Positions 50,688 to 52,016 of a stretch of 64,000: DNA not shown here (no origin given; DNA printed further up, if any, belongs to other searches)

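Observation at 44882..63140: Nine-gene glycosyltransferase, isoprenoid and radical-SAM operon directly upstream of a 3,239-aa surface protein: candidate isoprenoid-linked surface-modification system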

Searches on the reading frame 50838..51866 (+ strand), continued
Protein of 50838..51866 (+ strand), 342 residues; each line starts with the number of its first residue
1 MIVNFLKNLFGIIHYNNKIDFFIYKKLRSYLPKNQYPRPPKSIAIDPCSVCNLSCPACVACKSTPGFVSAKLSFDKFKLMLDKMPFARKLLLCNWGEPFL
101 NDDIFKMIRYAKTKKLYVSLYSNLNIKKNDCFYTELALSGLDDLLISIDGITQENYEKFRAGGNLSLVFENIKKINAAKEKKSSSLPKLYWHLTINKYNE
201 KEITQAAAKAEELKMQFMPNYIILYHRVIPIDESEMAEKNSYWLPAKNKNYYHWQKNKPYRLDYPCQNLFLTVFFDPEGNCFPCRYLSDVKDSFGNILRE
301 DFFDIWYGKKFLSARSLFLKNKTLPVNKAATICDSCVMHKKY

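Call 36: find_related_loci(query=A3, collection=genome_contigs, flank=10000)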
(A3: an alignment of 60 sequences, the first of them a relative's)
Query A3 (342 aa) in genome_contigs; peptide patterns used: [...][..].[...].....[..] (x = any residue, [..] = any of these).
600 stretches matched a pattern (row limit reached: there are more); 584 encode a relative of the query (tblastn E <= 1e-3); the best 80 are kept; 80 distinct loci.
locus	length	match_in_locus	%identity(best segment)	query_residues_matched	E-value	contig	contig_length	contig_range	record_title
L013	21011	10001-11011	35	5-341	8e-60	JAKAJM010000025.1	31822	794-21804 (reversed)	MAG: Nitrospirae bacterium isolate WY3.bin97 NODE_2097_length_31822_cov_1.641363, whole genome shotgun sequence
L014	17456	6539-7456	35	34-341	1e-57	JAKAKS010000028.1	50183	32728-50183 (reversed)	MAG: Nitrospirae bacterium isolate WY4.bin81 NODE_756_length_50183_cov_2.361475, whole genome shotgun sequence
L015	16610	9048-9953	35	37-341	6e-55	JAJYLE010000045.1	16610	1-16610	MAG: Nitrospirae bacterium isolate DBS2-1.bin64 NODE_6264_length_16610_cov_1.303768, whole genome shotgun sequence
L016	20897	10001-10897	35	40-336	4e-54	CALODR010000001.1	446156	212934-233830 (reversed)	MAG: uncultured bacterium isolate HOU_bin.0035 genome assembly, contig: contig_4816, whole genome shotgun sequence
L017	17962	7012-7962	35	19-336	3e-53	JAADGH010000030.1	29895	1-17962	MAG: Planctomycetota bacterium isolate M_MetaBat.109 contig-127_1758, whole genome shotgun sequence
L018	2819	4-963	37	17-341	9e-54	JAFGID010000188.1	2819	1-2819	MAG: Ignavibacteriales bacterium isolate Zod_Metabat.179 k87_5655488, whole genome shotgun sequence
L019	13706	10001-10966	32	23-336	5e-59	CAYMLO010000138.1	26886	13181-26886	MAG TPA_asm: uncultured Planctomycetales bacterium isolate binchicken_co334_152 genome assembly, contig: NODE_2921_lengt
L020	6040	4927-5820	31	40-336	9e-48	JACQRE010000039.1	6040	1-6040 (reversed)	MAG: Candidatus Omnitrophota bacterium isolate NC_groundwater_1351_Ag_S-0.2um_67_50 S_p2_S4_coassembly_k141_585795, whol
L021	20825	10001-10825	35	30-318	7e-45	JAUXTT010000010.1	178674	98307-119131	MAG: Bacteroidota bacterium isolate C13_metabat.bin.23 C13_k141_310061, whole genome shotgun sequence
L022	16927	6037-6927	35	40-336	2e-44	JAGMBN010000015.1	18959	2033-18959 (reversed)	MAG: bacterium isolate RS_16_22 ZL425.bin.22.fa_15, whole genome shotgun sequence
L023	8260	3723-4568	33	40-323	2e-44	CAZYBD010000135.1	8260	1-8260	MAG TPA_asm: uncultured Dehalococcoidia bacterium isolate SRP092796_co2_757 genome assembly, contig: k141_195858, whole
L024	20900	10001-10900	31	40-339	1e-44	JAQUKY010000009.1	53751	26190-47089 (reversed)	MAG: Candidatus Nanoarchaeia archaeon isolate STD1_118 NODE_1168_length_53751_cov_10.428950_Sandtown_D1, whole genome sh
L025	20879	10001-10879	33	36-337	3e-44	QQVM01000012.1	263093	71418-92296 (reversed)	MAG: Bacteroidetes bacterium isolate MA_BCD_1 c_000000000013, whole genome shotgun sequence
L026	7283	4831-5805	33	9-334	8e-44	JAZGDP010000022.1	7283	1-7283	MAG: Dehalococcoidia bacterium isolate SCS3bin.46 SCS3bin.46_22, whole genome shotgun sequence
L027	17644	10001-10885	33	40-336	7e-44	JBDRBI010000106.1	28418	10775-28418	MAG: Candidatus Omnitrophota bacterium isolate MEGAHIT-group-1.110 k141_9281244, whole genome shotgun sequence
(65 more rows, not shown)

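Call 42: search_protein_families(library=pfam, proteins=[L008:3818-5368:+, L008:5346-5645:-, L008:14078-15271:+, L008:6808-8211:+, L008:12571-14013:+, L008:9057-9839:+], max_evalue=1)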
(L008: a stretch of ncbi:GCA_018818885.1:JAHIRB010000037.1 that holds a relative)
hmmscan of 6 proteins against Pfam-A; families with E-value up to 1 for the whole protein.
L008:3818-5368:+ (516 aa): 0 families

L008:5346-5645:- (99 aa): 3 families
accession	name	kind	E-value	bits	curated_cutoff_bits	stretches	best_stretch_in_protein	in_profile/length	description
PF07760.16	DUF1616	-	1.2e-07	31.6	31.6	1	9-90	26-115/307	Protein of unknown function (DUF1616)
PF13886.12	TM7S3_TM198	-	0.053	13.6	29.2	1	10-92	22-104/199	TM7S3/TM198-like domain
PF15179.11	Myc_target_1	-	0.43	10.9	31.1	1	34-61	16-44/193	Myc target protein 1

L008:14078-15271:+ (397 aa): 8 families
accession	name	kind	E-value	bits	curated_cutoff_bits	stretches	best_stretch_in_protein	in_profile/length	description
PF00155.27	Aminotran_1_2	-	9.4e-53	180.1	19.7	1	32-384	3-359/361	Aminotransferase class I and II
PF01053.26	Cys_Met_Meta_PP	-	7.4e-09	35.1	27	1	90-205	69-177/381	Cys/Met metabolism PLP-dependent enzyme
PF01041.23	DegT_DnrJ_EryC1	-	9.5e-08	32.1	19.8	1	89-201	40-145/360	DegT/DnrJ/EryC1/StrS aminotransferase family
PF00266.25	Aminotran_5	-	1.7e-05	24.4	21.5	1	89-201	62-175/371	Aminotransferase class-V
PF01212.27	Beta_elim_lyase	-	0.00094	19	27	1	93-201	52-168/288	Beta-eliminating lyase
PF12897.13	Asp_aminotransf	-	0.02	14.2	27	1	113-273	125-289/421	Aspartate amino-transferase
PF17433.7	Glyco_hydro_49N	-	0.038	14.1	21.3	1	43-87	59-100/188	Glycosyl hydrolase family 49 N-terminal Ig-like domain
PF21595.3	CCL2-like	-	0.096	13.2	27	1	332-370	37-75/127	CCL2 lectin-like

L008:6808-8211:+ (467 aa): 3 families
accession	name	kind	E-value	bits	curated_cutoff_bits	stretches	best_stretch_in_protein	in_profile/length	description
PF04055.27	Radical_SAM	-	1.8e-21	77.4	29.5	1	217-377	1-164/166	Radical SAM superfamily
PF02310.24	B12-binding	-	7.1e-16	58.6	32.1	1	22-159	14-120/121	B12 binding domain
PF19238.5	Radical_SAM_2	-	0.58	10.3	26.7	0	300-361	63-123/151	Radical SAM-like domain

L008:12571-14013:+ (480 aa): 5 families
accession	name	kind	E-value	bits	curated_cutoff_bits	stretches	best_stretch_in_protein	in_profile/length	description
PF04055.27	Radical_SAM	-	8.8e-19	68.7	29.5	1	213-370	4-163/166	Radical SAM superfamily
PF02310.24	B12-binding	-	3.5e-17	62.8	32.1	1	29-137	12-120/121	B12 binding domain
PF19864.5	Radical_SAM_N2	-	5.5e-06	26.3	29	1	98-149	84-133/151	Radical SAM proteins, N-terminal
PF22018.1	HP1454-like_middle_dom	-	0.016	16.1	27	1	294-336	12-51/68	LPP20 lipofamily protein, middle domain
PF08497.15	Radical_SAM_N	-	0.074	12.8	25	1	119-177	158-201/301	Radical SAM N-terminal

L008:9057-9839:+ (260 aa): 1 family
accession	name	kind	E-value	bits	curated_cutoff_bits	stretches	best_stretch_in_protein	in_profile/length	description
PF01040.23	UbiA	-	2.7e-18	66.6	34.2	1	41-246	20-227/250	UbiA prenyltransferase family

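Call 44: search_solved_structures(query=A3, max_evalue=0.001)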
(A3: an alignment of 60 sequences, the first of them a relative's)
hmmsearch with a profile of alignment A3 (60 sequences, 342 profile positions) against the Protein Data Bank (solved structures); distinct sequences matched with E-value up to 0.001: 17.
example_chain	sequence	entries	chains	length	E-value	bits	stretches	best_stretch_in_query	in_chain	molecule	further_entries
4m7t_A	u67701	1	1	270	7e-25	91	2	260-338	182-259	BtrN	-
4m7s_A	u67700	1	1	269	1.2e-24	90.2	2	260-338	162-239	BtrN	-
5v1q_A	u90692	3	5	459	7.4e-13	51.4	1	26-139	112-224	Radical SAM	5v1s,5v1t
7vob_C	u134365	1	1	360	8e-13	51.3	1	42-168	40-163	Cytosylglucuronate decarboxylase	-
7voc_C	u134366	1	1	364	8.2e-13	51.3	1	42-168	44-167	Cytosylglucuronate decarboxylase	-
5wgg_A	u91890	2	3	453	2.1e-12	49.9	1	36-153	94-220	Radical SAM domain protein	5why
7tol_A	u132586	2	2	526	3e-12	49.4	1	39-173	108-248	glycerol dibiphytanyl glycerol tetraether - macrocyclic archaeol synthase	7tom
6efn_A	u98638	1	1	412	7e-12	48.2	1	33-306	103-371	Sporulation killing factor maturation protein SkfB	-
6c8v_A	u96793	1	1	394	1.5e-10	43.8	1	34-318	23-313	Coenzyme PQQ synthesis protein E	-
8hzv_A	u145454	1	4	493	3.5e-10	42.6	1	33-182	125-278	Radical S-Adenosyl-L-methionine Enzyme DesII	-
8hzy_A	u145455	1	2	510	3.7e-10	42.6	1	33-182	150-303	DesII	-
8wm2_A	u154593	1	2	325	4.9e-08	35.6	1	46-146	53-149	Fe-S radical SAM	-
7n7h_A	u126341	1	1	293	3.3e-05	26.3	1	37-200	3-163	VIPERIN-LIKE ENZYME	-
4k37_A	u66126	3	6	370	6e-05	25.4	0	273-338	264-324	Anaerobic sulfatase-maturating enzyme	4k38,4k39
4k36_A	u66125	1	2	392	6.7e-05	25.3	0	273-338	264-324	Anaerobic sulfatase-maturating enzyme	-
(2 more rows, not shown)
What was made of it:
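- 50838..51866 (+): Radical SAM enzyme with a Twitch/SPASM auxiliary-cluster domain. The radical SAM motif is C51-x3-C55-x2-C58. Four conserved C-terminal Cys (C266, C284, C333, C336) are spaced 18 and 3 residues apart within the two pairs. Family profile best PDB hit is BtrN at 7e-25 and 91 bits; all others are at or below 51 bits (call 44).
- On Tetraether synthase Tes / GDGT-MAS: The family profile gives Tes 49 bits and BtrN 91 (call 44).
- With a family profile, BtrN wins 91 bits to 49 (call 44). The best sequence match is BtrN (call 44).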

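Call 64: search_protein_families(library=ncbifam, proteins=[L008:6808-8211:+, L008:12571-14013:+, L008:14078-15271:+], max_evalue=1e-8)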
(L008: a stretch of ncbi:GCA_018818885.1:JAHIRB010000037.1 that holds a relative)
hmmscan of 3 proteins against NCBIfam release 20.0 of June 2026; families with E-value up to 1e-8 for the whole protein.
L008:6808-8211:+ (467 aa): 20 families
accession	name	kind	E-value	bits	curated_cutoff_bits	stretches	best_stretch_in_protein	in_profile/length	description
TIGR02026.1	BchE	equivalog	4.3e-50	171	481.35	1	84-425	55-404/497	magnesium-protoporphyrin IX monomethyl ester anaerobic oxidative cyclase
TIGR04479.1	bcpD_PhpK_rSAM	subfamily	4.4e-47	160.6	600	1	89-386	107-413/504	PhpK family radical SAM P-methyltransferase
TIGR03471.1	HpnJ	equivalog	1.4e-44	152.8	577.6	1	94-416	70-397/472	hopanoid biosynthesis associated radical SAM protein HpnJ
NF050148.1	rSAM_ApyD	equivalog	1.1e-36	126.5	750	1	80-377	62-361/645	RiPP biosynthesis radical SAM protein ApyD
TIGR04072.2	rSAM_ladder_B12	equivalog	7e-36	123.8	360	1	105-375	83-342/443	lipid biosynthesis B12-binding/radical SAM protein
NF038361.1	rSAM_Sden_1168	equivalog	1.3e-33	116.5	575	1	92-408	140-477/560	Sden_1168 family B12-binding radical SAM P-methyltransferase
TIGR04013.1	B12_SAM_MJ_1487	hypoth_equivalog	4.5e-30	104.8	251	1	107-261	55-199/382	TIGR04013 family B12-binding domain/radical SAM domain-containing protein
TIGR04014.1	B12_SAM_MJ_0865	equivalog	2.6e-23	82.5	360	1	91-410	37-364/434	methyl-coenzyme M reductase glutamine C-methyltransferase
TIGR04385.1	B12_rSAM_cofa1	equivalog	5.7e-23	81.8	450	1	81-382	50-364/438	B12 lower ligand biosynthesis radical SAM protein BzaD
TIGR03975.1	rSAM_ocin_1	subfamily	6e-23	81.2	281.85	1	76-382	114-430/606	RiPP maturation radical SAM C-methyltransferase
NF033712.0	B12_rSAM_KedN5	subfamily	6.7e-22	77.4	700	1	82-392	52-381/624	KedN5 family methylcobalamin-dependent radical SAM C-methyltransferase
NF040542.1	rSAM_RCCLKC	equivalog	1.9e-20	73.5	450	1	110-371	67-339/423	arsinothricin biosynthesis radical SAM protein ArsL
NF033070.1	rSAM_AprD4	equivalog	2.1e-19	69.8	500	1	213-402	195-388/456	AprD4 family radical SAM diol-dehydratase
TIGR04295.1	B12_rSAM_oligo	hypoth_equivalog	1.4e-14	53.7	400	1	120-404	100-384/422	TIGR04295 family B12-binding domain-containing radical SAM protein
TIGR04367.1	HpnR_B12_rSAM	equivalog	1.6e-14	53.3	650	1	85-356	53-327/490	hopanoid C-3 methylase HpnR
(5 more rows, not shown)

L008:12571-14013:+ (480 aa): 21 families
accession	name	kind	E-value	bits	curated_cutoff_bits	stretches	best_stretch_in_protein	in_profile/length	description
TIGR02026.1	BchE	equivalog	5.4e-47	160.8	481.35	1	30-444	21-436/497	magnesium-protoporphyrin IX monomethyl ester anaerobic oxidative cyclase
TIGR04072.2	rSAM_ladder_B12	equivalog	6.5e-44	150.3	360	1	31-404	18-378/443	lipid biosynthesis B12-binding/radical SAM protein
NF050148.1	rSAM_ApyD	equivalog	8.7e-42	143.3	750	1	61-439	64-434/645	RiPP biosynthesis radical SAM protein ApyD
TIGR04479.1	bcpD_PhpK_rSAM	subfamily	5.5e-40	137.2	600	1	32-406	73-436/504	PhpK family radical SAM P-methyltransferase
TIGR03471.1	HpnJ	equivalog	1.8e-39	135.9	577.6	1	92-407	89-396/472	hopanoid biosynthesis associated radical SAM protein HpnJ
NF038361.1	rSAM_Sden_1168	equivalog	5.8e-38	130.8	575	1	28-396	82-471/560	Sden_1168 family B12-binding radical SAM P-methyltransferase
TIGR04385.1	B12_rSAM_cofa1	equivalog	2e-34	119.6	450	1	31-376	20-364/438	B12 lower ligand biosynthesis radical SAM protein BzaD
TIGR04013.1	B12_SAM_MJ_1487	hypoth_equivalog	1.7e-30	106.2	251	1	59-259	30-202/382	TIGR04013 family B12-binding domain/radical SAM domain-containing protein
TIGR03975.1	rSAM_ocin_1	subfamily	6.1e-27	94.4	281.85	1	62-376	119-430/606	RiPP maturation radical SAM C-methyltransferase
TIGR04014.1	B12_SAM_MJ_0865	equivalog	1.5e-25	89.9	360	1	96-400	65-360/434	methyl-coenzyme M reductase glutamine C-methyltransferase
NF033070.1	rSAM_AprD4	equivalog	8.8e-24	84.2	500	1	171-397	163-389/456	AprD4 family radical SAM diol-dehydratase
TIGR04295.1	B12_rSAM_oligo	hypoth_equivalog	1.2e-22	80.2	400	1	31-354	25-341/422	TIGR04295 family B12-binding domain-containing radical SAM protein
NF033712.0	B12_rSAM_KedN5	subfamily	4.6e-21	74.7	700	1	61-396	52-389/624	KedN5 family methylcobalamin-dependent radical SAM C-methyltransferase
TIGR04367.1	HpnR_B12_rSAM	equivalog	4.8e-18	65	650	1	31-376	22-352/490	hopanoid C-3 methylase HpnR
NF040542.1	rSAM_RCCLKC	equivalog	9.5e-18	64.5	450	1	70-368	47-342/423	arsinothricin biosynthesis radical SAM protein ArsL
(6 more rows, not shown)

L008:14078-15271:+ (397 aa): 73 families (the best 25 are shown)
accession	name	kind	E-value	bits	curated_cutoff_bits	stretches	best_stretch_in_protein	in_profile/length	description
NF005744.0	PRK07568.1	subfamily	1.2e-166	554.4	389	1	1-396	1-396/398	pyridoxal phosphate-dependent aminotransferase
NF041364.1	GntC_guanitoxin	equivalog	4.1e-71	239.8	415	1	34-386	2-353/356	guanitoxin biosynthesis PLP-dependent (S)-gamma-hydroxy-L-arginine cyclodehydratase GntC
NF041091.1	asp_aminotase_Arch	equivalog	4e-68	230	550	1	12-387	9-372/376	aspartate aminotransferase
NF005817.0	PRK07683.1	equivalog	2.6e-63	214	575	1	3-394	5-385/387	aminotransferase A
NF006230.0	PRK08363.1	equivalog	1.2e-60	205.4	534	1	1-386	2-388/398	alanine aminotransferase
NF005816.0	PRK07682.1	equivalog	7.7e-60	202.5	620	1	2-394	5-387/390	aminotransferase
NF005588.0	PRK07309.1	equivalog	2.5e-55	188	576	1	32-390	32-386/391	pyridoxal phosphate-dependent aminotransferase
NF005305.0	PRK06836.1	equivalog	2.9e-55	188.1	376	1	8-388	8-389/396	pyridoxal phosphate-dependent aminotransferase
NF004975.0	PRK06348.1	equivalog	5.2e-55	187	549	1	24-385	23-378/384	pyridoxal phosphate-dependent aminotransferase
NF004770.0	PRK06108.1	subfamily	1.1e-52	179.2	422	1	6-388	16-390/396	pyridoxal phosphate-dependent aminotransferase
NF006229.0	PRK08361.1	equivalog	9.2e-52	176.3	624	1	24-387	28-385/391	aspartate aminotransferase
NF006514.0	PRK08960.1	equivalog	2.5e-51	174.7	554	1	19-392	21-387/388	pyridoxal phosphate-dependent aminotransferase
TIGR01265.1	tyr_nico_aTase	subfamily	6e-48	163.8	292.45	1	4-359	6-373/403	tyrosine/nicotianamine family aminotransferase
NF004769.0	PRK06107.1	equivalog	4.7e-47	160.6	617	1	3-323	6-329/402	aspartate transaminase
NF005855.0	PRK07777.1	equivalog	1.1e-46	159.9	553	1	31-387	27-385/391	pyridoxal phosphate-dependent aminotransferase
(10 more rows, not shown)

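Call 71: search_protein_families(library=pfam, proteins=[L022:248-1231:+, L022:2330-4459:+, L022:8137-10185:+, L022:10169-11131:+, L022:11070-12095:+, L022:12411-13529:+, L017:9215-10204:+, L017:10214-10933:+, L017:12119-13087:+, L017:13091-14431:+], max_evalue=0.00001)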
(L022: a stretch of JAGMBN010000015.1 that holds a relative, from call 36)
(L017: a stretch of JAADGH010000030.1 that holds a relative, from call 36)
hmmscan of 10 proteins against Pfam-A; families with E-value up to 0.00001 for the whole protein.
L022:248-1231:+ (327 aa): 7 families
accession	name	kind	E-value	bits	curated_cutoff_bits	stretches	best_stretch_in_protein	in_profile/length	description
PF16363.11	GDP_Man_Dehyd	-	2.2e-90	303.9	27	1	6-309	1-331/332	GDP-mannose 4,6 dehydratase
PF01370.27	Epimerase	-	1e-69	235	20.9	1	5-246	1-240/240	NAD dependent epimerase/dehydratase family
PF01073.25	3Beta_HSD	-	8e-20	71.4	22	1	6-229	1-224/280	3-beta hydroxysteroid dehydrogenase/isomerase family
PF04321.23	RmlD_sub_bind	-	3.7e-19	69.3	27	1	5-272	3-239/287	RmlD substrate binding domain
PF02719.21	Polysacc_synt_2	-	7.1e-18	65.2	20.2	1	6-131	2-130/293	Polysaccharide biosynthesis protein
PF07993.18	NAD_binding_4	-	3.4e-14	53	20.1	1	7-183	1-206/258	Male sterility protein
PF13460.12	NAD_binding_10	-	1.6e-07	31.8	27.2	1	54-167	38-133/184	NAD(P)H-binding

L022:2330-4459:+ (709 aa): 6 families
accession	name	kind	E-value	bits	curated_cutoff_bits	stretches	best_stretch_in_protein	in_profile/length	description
PF00534.26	Glycos_transf_1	-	8.3e-32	110.5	26.4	1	195-351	14-171/172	Glycosyl transferases group 1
PF13692.12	Glyco_trans_1_4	-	2.2e-25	90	27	1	204-338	9-142/142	Glycosyl transferases group 1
PF00535.33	Glycos_transf_2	-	8.1e-20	71.9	23.3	1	418-594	1-166/168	Glycosyl transferase family 2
PF13641.12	Glyco_tranf_2_3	-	4.3e-10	40.4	27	1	419-653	3-225/230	Glycosyltransferase like family 2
PF10111.15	Glyco_tranf_2_2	-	5.8e-07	29.7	27.3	1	419-617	2-201/276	Glycosyltransferase like family 2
PF13439.12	Glyco_transf_4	-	5.7e-06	26.9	28.5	0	22-171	3-153/170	Glycosyltransferase Family 4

L022:8137-10185:+ (682 aa): 2 families
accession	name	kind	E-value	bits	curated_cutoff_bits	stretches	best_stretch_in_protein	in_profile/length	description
PF13231.12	PMT_2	-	4.9e-13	50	26.1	1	79-228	4-154/160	Dolichyl-phosphate-mannose-protein mannosyltransferase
PF02366.24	PMT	-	7.6e-08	32.7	22.7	1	82-232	67-228/245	Dolichyl-phosphate-mannose-protein mannosyltransferase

L022:10169-11131:+ (320 aa): 1 family
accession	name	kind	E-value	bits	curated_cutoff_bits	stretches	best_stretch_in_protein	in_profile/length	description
PF00535.33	Glycos_transf_2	-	6.4e-29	101.5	23.3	1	10-154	1-145/168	Glycosyl transferase family 2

L022:11070-12095:+ (341 aa): 5 families
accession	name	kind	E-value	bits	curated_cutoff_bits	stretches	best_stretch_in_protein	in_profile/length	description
PF16363.11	GDP_Man_Dehyd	-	6.4e-47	161.1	27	1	24-329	1-332/332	GDP-mannose 4,6 dehydratase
PF01370.27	Epimerase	-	8.5e-45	153.5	20.9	1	23-263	1-240/240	NAD dependent epimerase/dehydratase family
PF01073.25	3Beta_HSD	-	8.2e-19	68.1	22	1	24-278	1-265/280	3-beta hydroxysteroid dehydrogenase/isomerase family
PF02719.21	Polysacc_synt_2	-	4e-13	49.6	20.2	1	23-282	1-248/293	Polysaccharide biosynthesis protein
PF04321.23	RmlD_sub_bind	-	8.3e-13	48.5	27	1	22-331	2-283/287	RmlD substrate binding domain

L022:12411-13529:+ (372 aa): 1 family
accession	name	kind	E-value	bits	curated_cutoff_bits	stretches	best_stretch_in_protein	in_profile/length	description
PF01041.23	DegT_DnrJ_EryC1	-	1e-121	407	19.8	1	16-368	2-360/360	DegT/DnrJ/EryC1/StrS aminotransferase family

L017:9215-10204:+ (329 aa): 8 families
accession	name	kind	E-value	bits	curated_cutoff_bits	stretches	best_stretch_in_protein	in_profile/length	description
PF16363.11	GDP_Man_Dehyd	-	1.5e-68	232.2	27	1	9-311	1-332/332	GDP-mannose 4,6 dehydratase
PF01370.27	Epimerase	-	3e-55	187.7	20.9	1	8-244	1-240/240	NAD dependent epimerase/dehydratase family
PF01073.25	3Beta_HSD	-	1.9e-22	80.1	22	1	9-228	1-226/280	3-beta hydroxysteroid dehydrogenase/isomerase family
PF02719.21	Polysacc_synt_2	-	6e-22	78.6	20.2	1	8-267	1-252/293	Polysaccharide biosynthesis protein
PF07993.18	NAD_binding_4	-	1.3e-14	54.4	20.1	1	70-184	81-209/258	Male sterility protein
PF13460.12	NAD_binding_10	-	7e-10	39.5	27.2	1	12-164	1-132/184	NAD(P)H-binding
PF04321.23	RmlD_sub_bind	-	3.5e-08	33.3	27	1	7-165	2-138/287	RmlD substrate binding domain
PF00106.31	adh_short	-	9.4e-07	28.9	26.6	0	7-169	2-166/195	short chain dehydrogenase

L017:10214-10933:+ (239 aa): 2 families
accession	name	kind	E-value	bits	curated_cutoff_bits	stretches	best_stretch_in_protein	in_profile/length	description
PF00483.29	NTP_transferase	-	4.9e-38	131.5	21.2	1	3-226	2-243/245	Nucleotidyl transferase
PF12804.13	NTP_transf_3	-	8.5e-09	36.2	27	1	3-137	1-129/160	MobA-like NTP transferase domain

L017:12119-13087:+ (322 aa): 0 families

L017:13091-14431:+ (446 aa): 2 families
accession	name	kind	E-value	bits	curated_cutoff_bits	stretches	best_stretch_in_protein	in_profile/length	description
PF01943.22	Polysacc_synt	-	6.5e-11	42.6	28.2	1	11-279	2-257/274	Polysaccharide biosynthesis protein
PF13440.11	Polysacc_synt_3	-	3.2e-10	40.2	23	1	34-335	1-282/293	Polysaccharide biosynthesis protein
